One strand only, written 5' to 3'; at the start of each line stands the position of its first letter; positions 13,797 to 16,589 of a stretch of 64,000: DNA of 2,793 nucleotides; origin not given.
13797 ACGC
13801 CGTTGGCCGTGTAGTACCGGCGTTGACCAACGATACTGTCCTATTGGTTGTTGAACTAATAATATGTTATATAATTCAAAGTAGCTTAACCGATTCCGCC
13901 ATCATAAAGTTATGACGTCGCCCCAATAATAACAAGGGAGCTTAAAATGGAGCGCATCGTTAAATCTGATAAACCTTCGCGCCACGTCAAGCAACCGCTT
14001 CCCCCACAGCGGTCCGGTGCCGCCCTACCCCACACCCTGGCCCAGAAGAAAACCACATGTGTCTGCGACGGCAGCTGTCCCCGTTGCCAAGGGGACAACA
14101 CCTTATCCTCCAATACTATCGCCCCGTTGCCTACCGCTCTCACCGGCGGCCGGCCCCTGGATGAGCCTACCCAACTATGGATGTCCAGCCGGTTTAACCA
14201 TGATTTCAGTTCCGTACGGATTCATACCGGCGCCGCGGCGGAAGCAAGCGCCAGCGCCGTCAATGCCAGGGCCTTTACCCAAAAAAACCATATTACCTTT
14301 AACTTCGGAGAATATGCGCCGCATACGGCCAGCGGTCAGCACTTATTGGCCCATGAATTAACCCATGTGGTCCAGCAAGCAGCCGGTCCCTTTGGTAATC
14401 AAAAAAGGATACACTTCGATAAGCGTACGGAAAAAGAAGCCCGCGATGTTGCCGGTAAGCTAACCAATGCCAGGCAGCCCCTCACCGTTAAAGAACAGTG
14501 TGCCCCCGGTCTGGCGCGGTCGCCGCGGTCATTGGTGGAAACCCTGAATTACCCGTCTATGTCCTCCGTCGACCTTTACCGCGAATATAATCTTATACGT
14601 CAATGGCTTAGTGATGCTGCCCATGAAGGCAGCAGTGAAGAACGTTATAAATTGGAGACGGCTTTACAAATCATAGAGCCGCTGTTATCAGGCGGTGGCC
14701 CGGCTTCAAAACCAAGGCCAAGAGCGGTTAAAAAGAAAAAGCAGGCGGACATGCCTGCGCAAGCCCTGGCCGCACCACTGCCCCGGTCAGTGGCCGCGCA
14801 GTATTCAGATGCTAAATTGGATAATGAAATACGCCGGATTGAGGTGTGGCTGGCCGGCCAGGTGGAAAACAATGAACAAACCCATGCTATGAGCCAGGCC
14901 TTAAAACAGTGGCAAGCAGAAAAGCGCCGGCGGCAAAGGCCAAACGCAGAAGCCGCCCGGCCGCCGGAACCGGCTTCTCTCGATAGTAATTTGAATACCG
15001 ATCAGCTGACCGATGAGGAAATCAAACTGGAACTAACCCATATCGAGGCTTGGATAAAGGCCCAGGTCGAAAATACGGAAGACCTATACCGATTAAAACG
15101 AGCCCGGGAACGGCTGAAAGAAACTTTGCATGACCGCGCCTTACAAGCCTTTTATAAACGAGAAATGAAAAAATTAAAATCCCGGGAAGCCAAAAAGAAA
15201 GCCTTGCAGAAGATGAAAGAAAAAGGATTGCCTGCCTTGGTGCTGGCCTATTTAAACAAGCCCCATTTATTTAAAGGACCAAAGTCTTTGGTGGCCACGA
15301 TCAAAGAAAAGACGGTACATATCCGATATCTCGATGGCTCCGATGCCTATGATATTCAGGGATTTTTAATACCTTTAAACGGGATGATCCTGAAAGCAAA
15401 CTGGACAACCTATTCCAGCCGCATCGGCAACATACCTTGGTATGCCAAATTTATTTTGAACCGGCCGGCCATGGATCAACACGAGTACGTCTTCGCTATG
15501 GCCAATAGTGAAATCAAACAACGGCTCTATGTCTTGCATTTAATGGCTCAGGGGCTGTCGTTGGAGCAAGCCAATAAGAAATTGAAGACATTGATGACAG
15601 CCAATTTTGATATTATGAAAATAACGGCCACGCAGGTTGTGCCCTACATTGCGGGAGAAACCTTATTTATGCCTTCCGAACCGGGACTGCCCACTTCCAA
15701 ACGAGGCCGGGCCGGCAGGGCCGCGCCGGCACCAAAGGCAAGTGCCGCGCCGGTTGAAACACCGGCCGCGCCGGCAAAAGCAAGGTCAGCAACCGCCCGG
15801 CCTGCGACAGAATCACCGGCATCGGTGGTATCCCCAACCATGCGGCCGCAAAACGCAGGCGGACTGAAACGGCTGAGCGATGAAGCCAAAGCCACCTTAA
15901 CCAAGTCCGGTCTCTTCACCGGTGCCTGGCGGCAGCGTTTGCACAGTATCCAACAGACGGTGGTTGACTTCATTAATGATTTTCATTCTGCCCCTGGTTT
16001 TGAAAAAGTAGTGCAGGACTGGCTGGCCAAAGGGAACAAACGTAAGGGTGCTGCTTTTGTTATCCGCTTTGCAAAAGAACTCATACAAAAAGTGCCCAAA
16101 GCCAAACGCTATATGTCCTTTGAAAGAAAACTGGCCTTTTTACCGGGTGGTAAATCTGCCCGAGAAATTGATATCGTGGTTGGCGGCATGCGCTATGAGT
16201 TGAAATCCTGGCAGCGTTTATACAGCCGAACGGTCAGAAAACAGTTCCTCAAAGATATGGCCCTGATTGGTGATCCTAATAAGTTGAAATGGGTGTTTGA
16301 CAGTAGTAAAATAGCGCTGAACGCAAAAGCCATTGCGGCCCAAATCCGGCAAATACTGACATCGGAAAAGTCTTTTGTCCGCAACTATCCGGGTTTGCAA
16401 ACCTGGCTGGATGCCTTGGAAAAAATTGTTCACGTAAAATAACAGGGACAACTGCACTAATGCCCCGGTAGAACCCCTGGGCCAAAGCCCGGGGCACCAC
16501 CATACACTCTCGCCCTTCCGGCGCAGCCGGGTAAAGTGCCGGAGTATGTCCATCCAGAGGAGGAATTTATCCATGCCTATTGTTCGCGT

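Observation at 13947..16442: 831-aa DUF4157 (HExxH) protein divergently paired with the eCIS operon: candidate cargo toxin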

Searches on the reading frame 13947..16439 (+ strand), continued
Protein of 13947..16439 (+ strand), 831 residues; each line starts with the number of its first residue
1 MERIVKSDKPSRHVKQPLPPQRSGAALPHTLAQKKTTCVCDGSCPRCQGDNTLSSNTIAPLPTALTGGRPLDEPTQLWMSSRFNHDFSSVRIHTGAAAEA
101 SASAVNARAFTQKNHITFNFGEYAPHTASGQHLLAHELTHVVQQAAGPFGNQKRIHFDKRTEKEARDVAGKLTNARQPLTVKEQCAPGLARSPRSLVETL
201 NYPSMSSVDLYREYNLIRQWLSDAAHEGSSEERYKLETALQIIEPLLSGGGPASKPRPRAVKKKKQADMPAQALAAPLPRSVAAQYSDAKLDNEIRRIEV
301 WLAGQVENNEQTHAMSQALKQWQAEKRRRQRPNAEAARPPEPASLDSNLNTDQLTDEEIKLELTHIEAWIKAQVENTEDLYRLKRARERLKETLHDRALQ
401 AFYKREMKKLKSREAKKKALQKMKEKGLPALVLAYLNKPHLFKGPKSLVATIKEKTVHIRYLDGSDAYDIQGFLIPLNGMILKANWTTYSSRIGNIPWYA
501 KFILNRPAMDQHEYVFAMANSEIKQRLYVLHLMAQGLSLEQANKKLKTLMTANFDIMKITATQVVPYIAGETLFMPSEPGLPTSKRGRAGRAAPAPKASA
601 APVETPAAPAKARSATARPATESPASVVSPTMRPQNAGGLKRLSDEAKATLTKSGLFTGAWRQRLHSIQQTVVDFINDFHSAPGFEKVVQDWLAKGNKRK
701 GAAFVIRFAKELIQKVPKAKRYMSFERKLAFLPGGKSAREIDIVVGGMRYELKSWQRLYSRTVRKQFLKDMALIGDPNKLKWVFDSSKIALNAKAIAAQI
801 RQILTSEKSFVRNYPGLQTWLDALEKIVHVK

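Call 92: search_protein_families(library=pfam, proteins=[P0009], max_evalue=0.01)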
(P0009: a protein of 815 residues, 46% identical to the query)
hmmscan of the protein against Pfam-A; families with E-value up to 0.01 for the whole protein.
P0009 (815 aa): 2 families
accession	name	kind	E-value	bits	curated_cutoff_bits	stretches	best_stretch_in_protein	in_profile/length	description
PF13699.11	eCIS_core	-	1.3e-34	118.6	22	1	227-304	1-78/79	eCIS core domain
PF14428.12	DddA-like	-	6.2e-07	29.8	25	1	746-811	63-132/137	Double-stranded DNA deaminase toxin A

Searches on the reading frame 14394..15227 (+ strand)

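Call 8: search_protein_families(library=pfam, proteins=[window:14394-15227:+], max_evalue=10)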
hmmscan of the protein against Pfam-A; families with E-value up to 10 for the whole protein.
seq(278 aa): 3 families
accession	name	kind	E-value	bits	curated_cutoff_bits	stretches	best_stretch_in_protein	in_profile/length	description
PF16191.10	E1_4HB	-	0.2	12.1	25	1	156-184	26-54/70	Ubiquitin-activating enzyme E1 four-helix bundle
PF08930.15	DUF1912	-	2.5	8.8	25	0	214-259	8-51/84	Domain of unknown function (DUF1912)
PF11079.13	YqhG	-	6.1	6.2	25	0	214-274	184-241/258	Bacterial protein YqhG of unknown function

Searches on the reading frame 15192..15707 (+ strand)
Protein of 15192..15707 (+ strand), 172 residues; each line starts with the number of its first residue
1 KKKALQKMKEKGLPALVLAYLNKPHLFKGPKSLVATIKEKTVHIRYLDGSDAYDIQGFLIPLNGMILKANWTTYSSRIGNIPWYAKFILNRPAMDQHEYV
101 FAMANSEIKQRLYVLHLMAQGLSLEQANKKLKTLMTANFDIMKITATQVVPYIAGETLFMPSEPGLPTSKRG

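Call 8: search_protein_families(library=pfam, proteins=[window:15192-15707:+], max_evalue=10)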
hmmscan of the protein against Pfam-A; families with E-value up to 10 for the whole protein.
seq(172 aa): 1 family
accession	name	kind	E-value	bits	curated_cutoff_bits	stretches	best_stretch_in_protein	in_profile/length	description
PF10525.14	Engrail_1_C_sig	-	0.12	12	22.5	1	115-122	10-17/31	Engrailed homeobox C-terminal signature domain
